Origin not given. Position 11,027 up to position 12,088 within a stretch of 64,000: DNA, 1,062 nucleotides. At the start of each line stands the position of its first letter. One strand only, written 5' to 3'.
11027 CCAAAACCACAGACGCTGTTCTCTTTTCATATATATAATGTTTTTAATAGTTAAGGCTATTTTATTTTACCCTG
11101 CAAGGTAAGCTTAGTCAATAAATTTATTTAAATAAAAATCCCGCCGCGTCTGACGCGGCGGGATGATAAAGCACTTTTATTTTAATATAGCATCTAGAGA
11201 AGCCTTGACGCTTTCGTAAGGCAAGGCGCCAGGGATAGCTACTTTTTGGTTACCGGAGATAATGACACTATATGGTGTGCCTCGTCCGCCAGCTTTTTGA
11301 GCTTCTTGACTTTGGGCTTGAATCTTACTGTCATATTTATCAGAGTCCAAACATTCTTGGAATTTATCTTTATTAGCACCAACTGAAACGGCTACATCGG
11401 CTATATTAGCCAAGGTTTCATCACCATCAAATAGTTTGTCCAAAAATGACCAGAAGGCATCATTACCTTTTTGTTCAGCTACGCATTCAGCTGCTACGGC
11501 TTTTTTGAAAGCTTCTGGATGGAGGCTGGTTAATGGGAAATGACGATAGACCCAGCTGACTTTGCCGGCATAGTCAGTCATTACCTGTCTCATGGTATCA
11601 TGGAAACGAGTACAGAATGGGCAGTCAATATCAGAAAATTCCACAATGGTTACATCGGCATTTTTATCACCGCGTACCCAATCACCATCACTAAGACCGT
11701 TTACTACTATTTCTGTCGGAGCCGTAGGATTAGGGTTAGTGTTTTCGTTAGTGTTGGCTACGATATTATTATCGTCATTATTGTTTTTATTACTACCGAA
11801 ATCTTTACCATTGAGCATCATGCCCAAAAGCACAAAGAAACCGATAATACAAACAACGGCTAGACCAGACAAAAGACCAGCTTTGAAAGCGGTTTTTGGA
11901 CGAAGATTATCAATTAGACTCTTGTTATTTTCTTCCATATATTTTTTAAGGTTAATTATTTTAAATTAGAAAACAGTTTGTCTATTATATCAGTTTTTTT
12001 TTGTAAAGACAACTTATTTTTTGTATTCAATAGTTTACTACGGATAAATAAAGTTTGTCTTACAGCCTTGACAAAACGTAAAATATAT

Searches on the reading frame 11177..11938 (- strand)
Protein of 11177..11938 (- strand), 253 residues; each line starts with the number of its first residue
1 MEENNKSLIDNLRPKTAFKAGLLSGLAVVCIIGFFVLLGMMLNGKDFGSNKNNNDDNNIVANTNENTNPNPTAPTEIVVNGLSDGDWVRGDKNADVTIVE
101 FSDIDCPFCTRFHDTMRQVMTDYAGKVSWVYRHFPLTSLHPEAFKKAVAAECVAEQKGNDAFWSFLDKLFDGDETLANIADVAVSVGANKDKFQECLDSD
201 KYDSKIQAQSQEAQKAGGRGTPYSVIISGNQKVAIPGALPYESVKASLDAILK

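Call 35: search_protein_families(library=pfam, proteins=[window:11177-11938:-], max_evalue=0.0001)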
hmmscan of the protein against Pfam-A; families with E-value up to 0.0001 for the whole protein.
window:11177-11938:- (253 aa): 3 families
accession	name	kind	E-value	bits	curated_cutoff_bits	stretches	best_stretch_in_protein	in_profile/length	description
PF13462.12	Thioredoxin_4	-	1.3e-26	94.2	23.2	1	84-249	3-164/165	Thioredoxin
PF01323.26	DSBA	-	1e-16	61.7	25.6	2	157-247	100-189/191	DSBA-like thioredoxin domain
PF13098.12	Thioredoxin_2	-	9.5e-11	42.4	27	1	92-246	3-102/104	Thioredoxin-like domain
